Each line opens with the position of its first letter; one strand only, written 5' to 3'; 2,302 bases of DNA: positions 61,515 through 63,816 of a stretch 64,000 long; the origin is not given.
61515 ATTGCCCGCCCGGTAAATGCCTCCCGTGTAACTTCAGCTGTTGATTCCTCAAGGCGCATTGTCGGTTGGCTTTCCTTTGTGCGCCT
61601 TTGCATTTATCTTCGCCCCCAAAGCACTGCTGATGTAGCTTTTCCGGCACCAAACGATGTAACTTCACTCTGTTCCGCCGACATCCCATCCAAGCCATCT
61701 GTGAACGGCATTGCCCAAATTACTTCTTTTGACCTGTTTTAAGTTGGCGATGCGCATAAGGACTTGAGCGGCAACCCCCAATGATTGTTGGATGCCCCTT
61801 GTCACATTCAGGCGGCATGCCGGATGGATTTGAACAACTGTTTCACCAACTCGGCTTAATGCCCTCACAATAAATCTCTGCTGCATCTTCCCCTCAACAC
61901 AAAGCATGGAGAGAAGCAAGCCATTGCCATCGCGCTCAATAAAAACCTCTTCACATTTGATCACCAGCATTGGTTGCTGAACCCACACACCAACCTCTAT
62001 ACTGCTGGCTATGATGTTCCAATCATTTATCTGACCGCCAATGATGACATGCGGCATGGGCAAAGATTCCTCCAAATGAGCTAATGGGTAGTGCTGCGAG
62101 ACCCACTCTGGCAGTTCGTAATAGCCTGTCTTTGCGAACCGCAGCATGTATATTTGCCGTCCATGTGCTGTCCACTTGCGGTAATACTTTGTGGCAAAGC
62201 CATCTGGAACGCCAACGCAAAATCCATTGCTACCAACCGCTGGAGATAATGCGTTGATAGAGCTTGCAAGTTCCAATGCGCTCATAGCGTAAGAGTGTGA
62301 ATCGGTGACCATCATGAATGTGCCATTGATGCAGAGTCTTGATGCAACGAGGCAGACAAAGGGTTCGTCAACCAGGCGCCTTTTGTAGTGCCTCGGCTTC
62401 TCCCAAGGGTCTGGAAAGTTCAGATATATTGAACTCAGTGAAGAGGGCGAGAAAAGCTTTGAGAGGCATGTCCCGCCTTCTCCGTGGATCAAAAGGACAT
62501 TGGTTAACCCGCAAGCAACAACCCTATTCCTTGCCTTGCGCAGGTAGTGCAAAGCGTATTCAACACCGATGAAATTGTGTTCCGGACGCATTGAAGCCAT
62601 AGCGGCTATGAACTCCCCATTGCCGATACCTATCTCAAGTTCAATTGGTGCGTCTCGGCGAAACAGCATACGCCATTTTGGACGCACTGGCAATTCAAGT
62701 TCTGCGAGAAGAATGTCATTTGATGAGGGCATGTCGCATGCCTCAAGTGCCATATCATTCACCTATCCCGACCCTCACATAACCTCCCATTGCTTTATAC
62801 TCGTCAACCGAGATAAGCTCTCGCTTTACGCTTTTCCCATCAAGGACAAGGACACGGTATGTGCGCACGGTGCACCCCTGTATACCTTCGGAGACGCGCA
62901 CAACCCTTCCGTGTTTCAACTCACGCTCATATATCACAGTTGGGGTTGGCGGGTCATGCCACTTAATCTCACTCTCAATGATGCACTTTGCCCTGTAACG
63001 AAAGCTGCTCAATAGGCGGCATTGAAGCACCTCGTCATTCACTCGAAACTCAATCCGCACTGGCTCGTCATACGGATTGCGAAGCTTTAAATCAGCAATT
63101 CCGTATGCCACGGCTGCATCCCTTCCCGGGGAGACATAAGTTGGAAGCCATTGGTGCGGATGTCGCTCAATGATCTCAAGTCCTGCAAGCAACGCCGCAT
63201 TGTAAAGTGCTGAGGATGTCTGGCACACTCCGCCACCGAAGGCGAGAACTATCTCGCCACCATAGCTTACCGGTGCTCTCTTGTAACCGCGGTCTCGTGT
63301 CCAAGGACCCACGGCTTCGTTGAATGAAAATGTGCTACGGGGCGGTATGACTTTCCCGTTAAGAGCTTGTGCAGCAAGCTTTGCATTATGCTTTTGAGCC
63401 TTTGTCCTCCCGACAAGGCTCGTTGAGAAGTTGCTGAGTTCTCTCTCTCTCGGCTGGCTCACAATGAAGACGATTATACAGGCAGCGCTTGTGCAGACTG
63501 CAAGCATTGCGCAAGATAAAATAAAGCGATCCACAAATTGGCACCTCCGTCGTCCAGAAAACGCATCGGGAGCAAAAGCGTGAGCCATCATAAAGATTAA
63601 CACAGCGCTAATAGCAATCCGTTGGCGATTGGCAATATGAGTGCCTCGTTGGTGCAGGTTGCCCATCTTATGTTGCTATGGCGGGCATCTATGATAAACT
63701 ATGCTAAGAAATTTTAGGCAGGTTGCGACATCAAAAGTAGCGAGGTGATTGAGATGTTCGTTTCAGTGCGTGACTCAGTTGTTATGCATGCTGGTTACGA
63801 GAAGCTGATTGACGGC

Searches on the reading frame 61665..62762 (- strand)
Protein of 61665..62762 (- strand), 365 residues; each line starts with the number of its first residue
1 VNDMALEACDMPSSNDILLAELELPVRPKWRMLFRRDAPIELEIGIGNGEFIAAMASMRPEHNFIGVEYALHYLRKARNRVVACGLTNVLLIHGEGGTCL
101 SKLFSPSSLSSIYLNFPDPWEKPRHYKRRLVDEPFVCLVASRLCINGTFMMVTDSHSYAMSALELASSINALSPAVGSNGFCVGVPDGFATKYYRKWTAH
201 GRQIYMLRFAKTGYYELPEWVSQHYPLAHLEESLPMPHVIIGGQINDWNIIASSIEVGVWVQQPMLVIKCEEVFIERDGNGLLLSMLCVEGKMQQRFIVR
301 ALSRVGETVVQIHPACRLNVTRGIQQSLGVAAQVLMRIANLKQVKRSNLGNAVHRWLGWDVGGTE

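Call 47: search_protein_families(library=pfam, proteins=[window:61665-62762:-], max_evalue=0.00001)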
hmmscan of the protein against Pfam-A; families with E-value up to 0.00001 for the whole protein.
window:61665-62762:- (365 aa): 1 family
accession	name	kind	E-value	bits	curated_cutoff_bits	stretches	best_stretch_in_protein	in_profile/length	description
PF02390.23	Methyltransf_4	-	4.5e-37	127.6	24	1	38-206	2-172/173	Putative methyltransferase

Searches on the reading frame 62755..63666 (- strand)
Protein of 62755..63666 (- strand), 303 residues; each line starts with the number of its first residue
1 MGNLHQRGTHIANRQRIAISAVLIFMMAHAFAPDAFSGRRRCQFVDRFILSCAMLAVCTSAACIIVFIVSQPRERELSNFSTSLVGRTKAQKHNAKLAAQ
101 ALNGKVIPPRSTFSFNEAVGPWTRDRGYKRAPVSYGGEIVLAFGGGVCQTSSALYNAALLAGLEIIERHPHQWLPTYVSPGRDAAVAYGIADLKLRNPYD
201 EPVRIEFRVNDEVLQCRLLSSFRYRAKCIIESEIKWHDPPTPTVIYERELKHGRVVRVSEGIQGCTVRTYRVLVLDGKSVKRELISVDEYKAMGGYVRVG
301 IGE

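Call 47: search_protein_families(library=pfam, proteins=[window:62755-63666:-], max_evalue=0.00001)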
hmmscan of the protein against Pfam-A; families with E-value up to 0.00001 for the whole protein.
window:62755-63666:- (303 aa): 1 family
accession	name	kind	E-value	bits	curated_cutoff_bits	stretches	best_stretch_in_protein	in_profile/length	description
PF04294.18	VanW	-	2.4e-45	153.6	27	1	91-218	2-129/130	VanW like protein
